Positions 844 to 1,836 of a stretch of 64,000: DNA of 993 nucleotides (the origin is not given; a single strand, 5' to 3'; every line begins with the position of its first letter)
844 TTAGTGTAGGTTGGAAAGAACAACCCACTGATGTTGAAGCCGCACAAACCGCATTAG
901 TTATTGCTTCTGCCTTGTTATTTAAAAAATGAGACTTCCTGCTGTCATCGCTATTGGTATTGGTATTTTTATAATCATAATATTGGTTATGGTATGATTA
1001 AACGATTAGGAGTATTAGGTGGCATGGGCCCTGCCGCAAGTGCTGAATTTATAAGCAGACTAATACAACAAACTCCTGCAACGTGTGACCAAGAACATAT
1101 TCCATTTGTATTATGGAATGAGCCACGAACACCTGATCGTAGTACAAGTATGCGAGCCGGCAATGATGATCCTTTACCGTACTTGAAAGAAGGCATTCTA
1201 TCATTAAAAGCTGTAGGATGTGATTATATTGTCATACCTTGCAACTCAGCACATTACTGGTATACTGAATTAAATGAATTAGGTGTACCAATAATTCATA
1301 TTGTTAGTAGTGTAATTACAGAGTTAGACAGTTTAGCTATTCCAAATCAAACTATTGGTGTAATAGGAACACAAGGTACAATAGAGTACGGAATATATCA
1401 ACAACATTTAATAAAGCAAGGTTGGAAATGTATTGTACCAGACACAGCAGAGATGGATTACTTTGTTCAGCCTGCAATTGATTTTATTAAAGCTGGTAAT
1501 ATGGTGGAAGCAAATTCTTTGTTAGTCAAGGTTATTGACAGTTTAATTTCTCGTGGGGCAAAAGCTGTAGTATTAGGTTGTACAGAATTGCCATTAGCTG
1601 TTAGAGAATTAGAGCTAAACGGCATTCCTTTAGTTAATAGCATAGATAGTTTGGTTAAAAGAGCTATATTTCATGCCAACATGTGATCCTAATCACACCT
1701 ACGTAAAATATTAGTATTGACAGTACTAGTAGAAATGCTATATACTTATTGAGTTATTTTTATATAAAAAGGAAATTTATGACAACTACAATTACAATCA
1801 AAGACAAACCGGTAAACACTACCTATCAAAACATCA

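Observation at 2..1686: Phage operon coupling an acidic amino-acid symporter to an aspartate racemase, with a holin-like gene and micropeptide between them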

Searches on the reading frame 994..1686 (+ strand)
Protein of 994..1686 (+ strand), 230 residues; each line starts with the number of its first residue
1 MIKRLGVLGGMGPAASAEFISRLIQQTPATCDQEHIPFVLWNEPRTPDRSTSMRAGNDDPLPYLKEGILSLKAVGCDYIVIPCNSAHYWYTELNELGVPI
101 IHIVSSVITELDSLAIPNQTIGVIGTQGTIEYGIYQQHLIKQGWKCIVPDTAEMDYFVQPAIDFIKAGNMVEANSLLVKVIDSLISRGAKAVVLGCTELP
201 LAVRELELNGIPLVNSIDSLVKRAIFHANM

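Call 7: search_protein_families(library=pfam, proteins=[window:994-1686:+], max_evalue=0.01)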
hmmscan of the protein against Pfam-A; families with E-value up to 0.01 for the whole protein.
window:994-1686:+ (230 aa): 1 family
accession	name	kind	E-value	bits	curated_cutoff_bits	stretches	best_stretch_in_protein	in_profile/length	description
PF01177.27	Asp_Glu_race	-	1.1e-41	143.4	31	1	8-224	1-211/211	Asp/Glu/Hydantoin racemase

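Call 9: search_protein_families(library=phrogs, proteins=[window:994-1686:+], max_evalue=0.001)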
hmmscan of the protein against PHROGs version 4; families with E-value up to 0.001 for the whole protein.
window:994-1686:+ (230 aa): 1 family
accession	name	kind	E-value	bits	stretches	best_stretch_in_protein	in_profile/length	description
phrog_34473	-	unknown function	2.5e-31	110.1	1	1-208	1-212/242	-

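Call 11: search_dna_similar(query=window:994-1686:+, collection=phages, mode=protein, max_rows=40, max_evalue=0.001)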
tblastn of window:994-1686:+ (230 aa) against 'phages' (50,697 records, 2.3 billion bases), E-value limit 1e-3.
Records with a match: 14; places in all: 14; records where one place covers at least 80% of the query: 13.
Best place of each record, by identity: <60% 14.
By first word of the organism name: Bacteriophage 6; Salmonella 3; Listeria 2; Acinetobacter 2; Escherichia 1.
By host as written in the record: - 8; Homo sapiens 2; Listeria monocytogenes 2; Salmonella enterica subsp. enterica serovar Kentucky 1; Escherichia coli O157:H7 ATCC 43895 1.
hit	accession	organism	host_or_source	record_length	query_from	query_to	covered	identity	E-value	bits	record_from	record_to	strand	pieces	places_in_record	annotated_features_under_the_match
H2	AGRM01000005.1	Salmonella enterica subsp. houtenae str. ATCC BAA-1581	Homo sapiens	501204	1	225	98%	37.6%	1e-42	159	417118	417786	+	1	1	aspartate racemase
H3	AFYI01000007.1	Salmonella enterica subsp. enterica serovar Infantis str. ...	Homo sapiens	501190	1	225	98%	37.2%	2e-43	160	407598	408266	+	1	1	aspartate racemase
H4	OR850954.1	Salmonella phage S.Kent 1-2-1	Salmonella enterica subsp. enterica ...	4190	1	225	98%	37.2%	4e-43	160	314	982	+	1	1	record has no annotation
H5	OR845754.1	Escherichia phage ECO95 1-6-1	Escherichia coli O157:H7 ATCC 43895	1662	11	225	93%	36.6%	3e-40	149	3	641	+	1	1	record has no annotation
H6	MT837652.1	Bacteriophage sp.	human fecal samples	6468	3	225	97%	33.3%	2e-37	144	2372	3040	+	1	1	record has no annotation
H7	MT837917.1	Bacteriophage sp.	human fecal samples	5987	1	209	91%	35.1%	2e-33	132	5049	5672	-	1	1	record has no annotation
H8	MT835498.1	Bacteriophage sp.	human fecal samples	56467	3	202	87%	33.3%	3e-34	134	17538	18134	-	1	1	record has no annotation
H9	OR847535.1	Listeria phage LM 4-11-1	Listeria monocytogenes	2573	5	228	97%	29.5%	1e-29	120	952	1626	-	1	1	record has no annotation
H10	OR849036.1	Listeria phage LM 4-14-1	Listeria monocytogenes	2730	5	228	97%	29.5%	1e-29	120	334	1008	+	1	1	record has no annotation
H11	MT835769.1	Bacteriophage sp.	human fecal samples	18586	3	202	87%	32.2%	2e-33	132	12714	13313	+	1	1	record has no annotation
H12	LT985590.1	Bacteriophage sp.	-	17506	5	201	86%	26.5%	9e-21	96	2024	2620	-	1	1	record has no annotation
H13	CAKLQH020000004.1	Acinetobacter phage MD-2021a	not known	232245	1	228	99%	22.5%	2e-10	66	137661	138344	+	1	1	ygeA: aspartate racemase family protein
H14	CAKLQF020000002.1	Acinetobacter phage MD-2021a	not known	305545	1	228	99%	22.5%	2e-10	66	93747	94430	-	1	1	ygeA: aspartate racemase family protein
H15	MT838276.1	Bacteriophage sp.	human fecal samples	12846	63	215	67%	29.3%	8e-4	46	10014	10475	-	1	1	record has no annotation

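Call 14: find_encoding_contigs(protein=window:994-1686:+, flank=10000, max_places=10)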
Protein window:994-1686:+ (230 aa): 6 contigs read that carry it; 6 places shown.
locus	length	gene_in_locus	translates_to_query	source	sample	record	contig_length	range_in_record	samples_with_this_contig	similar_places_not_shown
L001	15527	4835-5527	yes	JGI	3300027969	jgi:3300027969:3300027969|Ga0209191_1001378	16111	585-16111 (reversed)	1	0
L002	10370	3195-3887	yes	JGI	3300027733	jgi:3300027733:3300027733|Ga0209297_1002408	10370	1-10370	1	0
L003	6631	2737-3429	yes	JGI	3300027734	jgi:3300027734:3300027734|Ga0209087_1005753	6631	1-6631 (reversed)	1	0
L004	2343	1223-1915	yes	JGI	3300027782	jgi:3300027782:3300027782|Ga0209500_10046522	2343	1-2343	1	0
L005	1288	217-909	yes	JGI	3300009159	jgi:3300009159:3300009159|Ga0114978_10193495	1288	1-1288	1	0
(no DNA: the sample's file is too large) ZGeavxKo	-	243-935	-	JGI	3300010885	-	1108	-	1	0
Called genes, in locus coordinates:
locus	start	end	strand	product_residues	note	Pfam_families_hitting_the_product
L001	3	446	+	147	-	?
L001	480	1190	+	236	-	PF00535:Glycos_transf_2, PF10111:Glyco_tranf_2_2 (faint), PF13641:Glyco_tranf_2_3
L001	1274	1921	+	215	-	-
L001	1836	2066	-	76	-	-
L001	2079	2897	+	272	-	PF00497:SBP_bac_3, PF10613:Lig_chan-Glu_bd (weak)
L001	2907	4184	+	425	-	PF00375:SDF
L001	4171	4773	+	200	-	-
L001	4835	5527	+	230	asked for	PF01177:Asp_Glu_race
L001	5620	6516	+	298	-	-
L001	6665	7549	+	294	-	PF13609:Porin_4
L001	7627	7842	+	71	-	-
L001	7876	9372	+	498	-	-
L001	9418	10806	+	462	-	-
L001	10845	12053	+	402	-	-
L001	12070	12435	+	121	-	-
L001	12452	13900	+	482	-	-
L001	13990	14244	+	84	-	-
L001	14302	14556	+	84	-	-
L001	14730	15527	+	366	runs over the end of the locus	PF00004:AAA (weak), PF07726:AAA_3 (faint)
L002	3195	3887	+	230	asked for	PF01177:Asp_Glu_race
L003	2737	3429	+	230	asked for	PF01177:Asp_Glu_race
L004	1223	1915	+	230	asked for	PF01177:Asp_Glu_race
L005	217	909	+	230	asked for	PF01177:Asp_Glu_race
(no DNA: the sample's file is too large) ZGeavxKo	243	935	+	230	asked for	PF01177:Asp_Glu_race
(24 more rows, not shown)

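Call 20: find_related_loci(query=window:994-1686:+, collection=viral_contigs, flank=6000)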
Query window:994-1686:+ (230 aa) in viral_contigs; peptide patterns used: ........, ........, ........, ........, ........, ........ (x = any residue, [..] = any of these).
34 stretches matched a pattern; 33 encode a relative of the query (tblastn E <= 1e-3); 33 distinct loci.
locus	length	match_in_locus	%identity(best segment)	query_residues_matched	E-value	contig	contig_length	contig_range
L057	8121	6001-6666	72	4-225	2e-110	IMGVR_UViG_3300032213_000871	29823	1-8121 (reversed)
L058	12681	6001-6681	70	1-230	9e-109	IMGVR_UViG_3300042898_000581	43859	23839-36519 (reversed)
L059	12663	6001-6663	71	2-222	2e-108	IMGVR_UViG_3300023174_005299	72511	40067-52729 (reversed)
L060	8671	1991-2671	70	1-230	6e-108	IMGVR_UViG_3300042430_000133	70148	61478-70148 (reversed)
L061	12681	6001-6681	70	1-230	6e-108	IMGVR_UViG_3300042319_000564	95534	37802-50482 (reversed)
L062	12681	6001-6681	70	1-230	6e-108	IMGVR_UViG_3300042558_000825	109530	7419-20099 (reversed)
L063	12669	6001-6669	71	2-227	8e-106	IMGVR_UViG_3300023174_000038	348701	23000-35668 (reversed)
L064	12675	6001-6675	66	1-225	2e-105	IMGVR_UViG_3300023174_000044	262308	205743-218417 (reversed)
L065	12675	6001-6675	66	1-225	2e-105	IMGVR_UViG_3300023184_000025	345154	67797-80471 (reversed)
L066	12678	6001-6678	69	2-230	7e-105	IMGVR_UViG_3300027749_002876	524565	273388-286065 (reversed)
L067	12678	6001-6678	69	2-230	7e-105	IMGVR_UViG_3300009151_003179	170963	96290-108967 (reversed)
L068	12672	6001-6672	66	2-225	2e-103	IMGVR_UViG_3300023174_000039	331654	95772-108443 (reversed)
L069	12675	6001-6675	66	1-225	1e-102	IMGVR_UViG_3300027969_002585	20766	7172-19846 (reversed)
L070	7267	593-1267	66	1-225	1e-102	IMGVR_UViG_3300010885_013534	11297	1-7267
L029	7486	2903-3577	67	1-225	1e-102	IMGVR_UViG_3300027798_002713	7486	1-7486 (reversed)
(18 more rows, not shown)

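Call 22: search_protein_families(library=ncbifam, proteins=[L001:2079-2897:+, L001:2907-4184:+, window:994-1686:+, L001:1274-1921:+, L001:480-1190:+], max_evalue=0.001)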
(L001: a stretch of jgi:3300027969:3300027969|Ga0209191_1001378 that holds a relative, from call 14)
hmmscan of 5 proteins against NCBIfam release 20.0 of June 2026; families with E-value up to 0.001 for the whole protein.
L001:2079-2897:+ (272 aa): 8 families
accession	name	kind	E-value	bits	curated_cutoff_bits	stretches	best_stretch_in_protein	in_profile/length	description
TIGR01096.1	3A0103s03R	subfamily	4.1e-11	42.9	256.35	1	32-266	19-248/250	lysine/arginine/ornithine ABC transporter substrate-binding protein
NF008112.0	PRK10859.1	equivalog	7.5e-11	41.1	354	1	7-267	13-264/483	membrane-bound lytic murein transglycosylase MltF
NF008426.0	PRK11260.1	equivalog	3.6e-07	29.7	312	1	15-267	18-259/266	cystine ABC transporter substrate-binding protein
NF052427.1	StpK7MSMEG_1200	equivalog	2.8e-06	26.1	900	1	32-121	356-443/601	serine/threonine protein kinase StpK7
NF041765.1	ArtJ_Ecoli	equivalog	3.9e-06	26.6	510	1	45-266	27-239/243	arginine ABC transporter substrate-binding protein ArtJ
NF007029.0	PRK09495.1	equivalog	0.0004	20.2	303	1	26-131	13-115/248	glutamine ABC transporter substrate-binding protein GlnH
TIGR02995.1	ectoine_ehuB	equivalog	0.00043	19.6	190.9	1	46-267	39-259/275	ectoine/hydroxyectoine ABC transporter substrate-binding protein EhuB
NF041764.1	ArtI_Ecoli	equivalog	0.00058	19.3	522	1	38-224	20-196/243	arginine ABC transporter substrate-binding protein ArtI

L001:2907-4184:+ (425 aa): 4 families
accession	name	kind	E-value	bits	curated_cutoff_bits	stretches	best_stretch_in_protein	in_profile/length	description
NF002461.0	PRK01663.1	subfamily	1.1e-34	120.1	513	1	15-415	12-399/428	C4-dicarboxylate transporter DctA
NF009587.0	PRK13027.1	subfamily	1.3e-30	106.6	570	1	16-414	13-399/442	C4-dicarboxylate transporter DctA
NF008440.0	PRK11283.1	equivalog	4.1e-30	104.9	638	1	13-410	9-404/437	glutamate/aspartate:proton symporter GltP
NF010151.0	PRK13628.1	equivalog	3.5e-16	59.2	308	1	16-417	20-400/407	serine/threonine transporter SstT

window:994-1686:+ (230 aa): 6 families
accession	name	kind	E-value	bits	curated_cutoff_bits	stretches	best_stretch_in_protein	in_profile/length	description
NF052483.1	racemase_CuyB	equivalog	2.9e-64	217.1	190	1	5-225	1-222/225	cysteate racemase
TIGR00035.1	asp_race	subfamily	3.2e-48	164.4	93.1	1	2-225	2-224/236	amino acid racemase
NF007569.0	PRK10200.1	equivalog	8.9e-12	45.2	417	1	53-206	52-207/230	aspartate/glutamate racemase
NF002035.0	PRK00865.1-3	equivalog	7.8e-09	35.5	328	1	77-204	67-192/267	glutamate racemase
TIGR00067.1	glut_race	equivalog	1e-08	34.9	146.65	1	77-207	63-191/251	glutamate racemase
NF002034.1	PRK00865.1-1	equivalog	0.00079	18.7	408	0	78-225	64-213/260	glutamate racemase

L001:1274-1921:+ (215 aa): 0 families

L001:480-1190:+ (236 aa): 11 families
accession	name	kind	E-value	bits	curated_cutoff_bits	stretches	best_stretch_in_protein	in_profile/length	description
TIGR04283.1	glyco_like_mftF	equivalog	3.3e-15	56.3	182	1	7-207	1-195/221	TIGR04283 family arsenosugar biosynthesis glycosyltransferase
TIGR03965.1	mycofact_glyco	equivalog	2.1e-10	40.1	280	1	5-93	74-167/467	mycofactocin biosynthesis glycosyltransferase MftF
NF007482.0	PRK10073.1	equivalog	2.4e-10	39.9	423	1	4-113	5-117/334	glycosyltransferase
NF047683.1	TeichurnBiosyTuaG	equivalog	1.4e-08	34.7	400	1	4-96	5-102/252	teichuronic acid biosynthesis protein TuaG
NF041875.1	EPS_EpsD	equivalog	4.3e-08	32.9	370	1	8-93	2-92/325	exopolysaccharide biosynthesis glycosyltransferase EpsD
TIGR03937.1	PgaC_IcaA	equivalog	3.3e-07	29.6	422.3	1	5-98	45-143/407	poly-beta-1,6-N-acetyl-D-glucosamine synthase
TIGR03469.1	HpnB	hypoth_equivalog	9.2e-07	28.2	379.25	1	6-119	45-173/386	hopene-associated glycosyltransferase HpnB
TIGR04182.1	glyco_TIGR04182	equivalog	5.3e-06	26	325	1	7-97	2-89/293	S-layer glycoprotein N-glycosyltransferase AglJ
NF038299.1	EPS_HpsN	equivalog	0.0002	20.5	425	1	6-113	2-114/317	hormogonium polysaccharide biosynthesis glycosyltransferase HpsN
TIGR04195.1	S_glycosyl_SunS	equivalog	0.0002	20.4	350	1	7-98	59-149/421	SunS family peptide S-glycosyltransferase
NF045692.1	OglycostaseCruG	equivalog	0.00027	20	600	1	5-119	41-165/386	2'-O-glycosyltransferase CruG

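Call 23: search_solved_structures(query=L001:2907-4184:+, show_alignments=2)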
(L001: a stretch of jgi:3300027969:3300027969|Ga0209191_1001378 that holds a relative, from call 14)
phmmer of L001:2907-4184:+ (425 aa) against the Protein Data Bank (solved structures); distinct sequences matched with E-value up to 0.001: 45.
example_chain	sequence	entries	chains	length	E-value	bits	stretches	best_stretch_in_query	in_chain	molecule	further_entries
9bgz_A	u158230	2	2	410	7e-28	101.1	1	18-417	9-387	Aspartate transporter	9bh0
9bgy_A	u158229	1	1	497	1.5e-27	100.1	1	17-417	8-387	Aspartate transporter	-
7ngh_A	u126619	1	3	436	6.1e-23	84.9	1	14-418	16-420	Proton/glutamate symporter, SDF family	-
5dwy_A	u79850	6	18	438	6.3e-23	84.8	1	14-418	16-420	Proton/glutamate symporter, SDF family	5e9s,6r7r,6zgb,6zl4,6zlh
6xwn_A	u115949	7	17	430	7.6e-23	84.6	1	14-418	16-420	Proton/glutamate symporter, SDF family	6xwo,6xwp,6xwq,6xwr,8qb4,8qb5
4ky0_A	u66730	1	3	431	7.6e-23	84.6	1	14-418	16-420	Proton/glutamate symporter, SDF family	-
31ic_A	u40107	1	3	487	1.7e-22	83.4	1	164-413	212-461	Excitatory amino acid transporter 3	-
6x3e_A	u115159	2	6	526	2.6e-22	82.8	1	164-413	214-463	Excitatory amino acid transporter 3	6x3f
6s3q_A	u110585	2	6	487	2.7e-22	82.7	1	164-413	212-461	Excitatory amino acid transporter 3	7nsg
6x2l_A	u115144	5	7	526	5.9e-22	81.6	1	164-413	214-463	Excitatory amino acid transporter 3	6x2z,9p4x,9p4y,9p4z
6wzb_A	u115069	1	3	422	1.1e-21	80.8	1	16-418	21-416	Glutamate transporter homolog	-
7rcp_A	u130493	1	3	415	1.2e-21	80.6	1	16-416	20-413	Glutamate transporter homolog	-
8afa_A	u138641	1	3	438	1.4e-21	80.4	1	14-418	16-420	Proton/glutamate symporter, SDF family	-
6bat_A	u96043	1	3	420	1.5e-21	80.3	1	16-418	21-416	Glutamate transporter homolog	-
3v8g_A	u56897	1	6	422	1.7e-21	80.1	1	16-418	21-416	sodium-coupled L-aspartate transporter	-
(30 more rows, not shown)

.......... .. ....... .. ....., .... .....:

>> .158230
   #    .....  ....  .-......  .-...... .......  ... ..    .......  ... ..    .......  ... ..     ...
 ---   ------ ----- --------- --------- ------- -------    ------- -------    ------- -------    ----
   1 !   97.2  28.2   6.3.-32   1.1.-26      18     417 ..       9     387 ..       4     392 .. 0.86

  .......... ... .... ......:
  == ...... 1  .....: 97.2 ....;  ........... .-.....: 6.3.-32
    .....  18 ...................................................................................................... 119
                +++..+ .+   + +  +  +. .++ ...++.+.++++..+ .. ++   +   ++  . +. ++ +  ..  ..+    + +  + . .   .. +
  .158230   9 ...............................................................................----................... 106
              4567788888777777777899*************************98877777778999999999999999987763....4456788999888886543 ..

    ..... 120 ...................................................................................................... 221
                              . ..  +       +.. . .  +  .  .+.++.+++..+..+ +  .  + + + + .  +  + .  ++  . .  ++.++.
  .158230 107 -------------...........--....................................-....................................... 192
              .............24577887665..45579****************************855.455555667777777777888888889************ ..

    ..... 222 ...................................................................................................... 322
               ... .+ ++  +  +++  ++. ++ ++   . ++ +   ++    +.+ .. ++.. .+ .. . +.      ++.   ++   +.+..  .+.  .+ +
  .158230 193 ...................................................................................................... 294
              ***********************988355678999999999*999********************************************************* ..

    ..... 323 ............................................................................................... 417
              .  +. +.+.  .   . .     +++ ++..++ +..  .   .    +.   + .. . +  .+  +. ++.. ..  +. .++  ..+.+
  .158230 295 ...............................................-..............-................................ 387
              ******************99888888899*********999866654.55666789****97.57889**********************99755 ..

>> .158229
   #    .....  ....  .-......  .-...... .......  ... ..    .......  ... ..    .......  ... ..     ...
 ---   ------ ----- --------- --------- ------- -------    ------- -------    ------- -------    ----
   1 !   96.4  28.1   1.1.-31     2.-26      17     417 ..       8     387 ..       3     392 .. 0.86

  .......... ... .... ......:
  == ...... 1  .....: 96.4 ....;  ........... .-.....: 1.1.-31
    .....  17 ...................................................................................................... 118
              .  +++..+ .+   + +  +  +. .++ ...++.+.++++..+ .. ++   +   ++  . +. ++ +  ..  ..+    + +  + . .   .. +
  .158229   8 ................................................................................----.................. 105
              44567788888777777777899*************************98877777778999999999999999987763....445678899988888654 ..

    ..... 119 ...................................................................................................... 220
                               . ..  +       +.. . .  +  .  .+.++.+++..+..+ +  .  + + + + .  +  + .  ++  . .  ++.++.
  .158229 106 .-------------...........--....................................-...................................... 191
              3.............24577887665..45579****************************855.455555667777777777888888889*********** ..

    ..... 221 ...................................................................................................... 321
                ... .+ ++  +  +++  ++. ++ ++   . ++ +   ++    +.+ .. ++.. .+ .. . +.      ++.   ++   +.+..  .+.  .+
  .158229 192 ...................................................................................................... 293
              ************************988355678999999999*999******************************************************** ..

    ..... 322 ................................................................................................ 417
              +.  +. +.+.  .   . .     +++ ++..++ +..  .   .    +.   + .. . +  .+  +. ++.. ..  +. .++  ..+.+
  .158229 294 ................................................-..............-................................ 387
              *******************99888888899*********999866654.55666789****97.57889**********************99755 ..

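Call 43: search_solved_structures(query=window:994-1686:+, show_alignments=3)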
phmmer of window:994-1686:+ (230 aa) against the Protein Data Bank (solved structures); distinct sequences matched with E-value up to 0.001: 30.
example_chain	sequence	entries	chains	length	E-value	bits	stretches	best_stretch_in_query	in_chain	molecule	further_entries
3s7z_A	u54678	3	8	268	8.7e-46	159.3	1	4-225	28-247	Putative aspartate racemase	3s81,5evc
1jfl_A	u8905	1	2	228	2e-39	138.5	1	3-225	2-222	ASPARTATE RACEMASE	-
2dx7_A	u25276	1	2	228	3.6e-38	134.4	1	3-225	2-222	aspartate racemase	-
5b19_A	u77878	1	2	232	9.5e-29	103.6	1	3-223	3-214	Aspartate racemase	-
5wxx_A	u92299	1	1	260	1.8e-15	60.1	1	4-221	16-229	McyF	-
5xnk_A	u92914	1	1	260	4e-14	55.7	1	4-221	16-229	McyF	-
3ojc_A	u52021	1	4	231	7.9e-14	54.8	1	1-207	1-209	Putative aspartate/glutamate racemase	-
2zsk_A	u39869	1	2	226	6.1e-13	51.9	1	3-208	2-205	226aa long hypothetical aspartate racemase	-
5wxy_A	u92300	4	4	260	1e-12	51.2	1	4-221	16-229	McyF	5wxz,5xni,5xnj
5hqt_A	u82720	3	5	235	3.8e-11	46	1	3-212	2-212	aspartate/glutamate racemase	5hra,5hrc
5ell_A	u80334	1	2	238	3.9e-11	45.9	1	3-212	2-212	Asp/Glu_racemase family protein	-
1iu9_A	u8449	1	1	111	4.5e-11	45.8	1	120-214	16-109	aspartate racemase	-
9lyd_Q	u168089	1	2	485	8.2e-10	41.6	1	120-214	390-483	G-protein coupled receptor 3,Aspartate racemase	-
5elm_A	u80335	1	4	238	1e-09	41.3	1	3-212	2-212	Asp/Glu_racemase family protein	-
1b73_A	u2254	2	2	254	2.7e-08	36.7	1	62-207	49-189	GLUTAMATE RACEMASE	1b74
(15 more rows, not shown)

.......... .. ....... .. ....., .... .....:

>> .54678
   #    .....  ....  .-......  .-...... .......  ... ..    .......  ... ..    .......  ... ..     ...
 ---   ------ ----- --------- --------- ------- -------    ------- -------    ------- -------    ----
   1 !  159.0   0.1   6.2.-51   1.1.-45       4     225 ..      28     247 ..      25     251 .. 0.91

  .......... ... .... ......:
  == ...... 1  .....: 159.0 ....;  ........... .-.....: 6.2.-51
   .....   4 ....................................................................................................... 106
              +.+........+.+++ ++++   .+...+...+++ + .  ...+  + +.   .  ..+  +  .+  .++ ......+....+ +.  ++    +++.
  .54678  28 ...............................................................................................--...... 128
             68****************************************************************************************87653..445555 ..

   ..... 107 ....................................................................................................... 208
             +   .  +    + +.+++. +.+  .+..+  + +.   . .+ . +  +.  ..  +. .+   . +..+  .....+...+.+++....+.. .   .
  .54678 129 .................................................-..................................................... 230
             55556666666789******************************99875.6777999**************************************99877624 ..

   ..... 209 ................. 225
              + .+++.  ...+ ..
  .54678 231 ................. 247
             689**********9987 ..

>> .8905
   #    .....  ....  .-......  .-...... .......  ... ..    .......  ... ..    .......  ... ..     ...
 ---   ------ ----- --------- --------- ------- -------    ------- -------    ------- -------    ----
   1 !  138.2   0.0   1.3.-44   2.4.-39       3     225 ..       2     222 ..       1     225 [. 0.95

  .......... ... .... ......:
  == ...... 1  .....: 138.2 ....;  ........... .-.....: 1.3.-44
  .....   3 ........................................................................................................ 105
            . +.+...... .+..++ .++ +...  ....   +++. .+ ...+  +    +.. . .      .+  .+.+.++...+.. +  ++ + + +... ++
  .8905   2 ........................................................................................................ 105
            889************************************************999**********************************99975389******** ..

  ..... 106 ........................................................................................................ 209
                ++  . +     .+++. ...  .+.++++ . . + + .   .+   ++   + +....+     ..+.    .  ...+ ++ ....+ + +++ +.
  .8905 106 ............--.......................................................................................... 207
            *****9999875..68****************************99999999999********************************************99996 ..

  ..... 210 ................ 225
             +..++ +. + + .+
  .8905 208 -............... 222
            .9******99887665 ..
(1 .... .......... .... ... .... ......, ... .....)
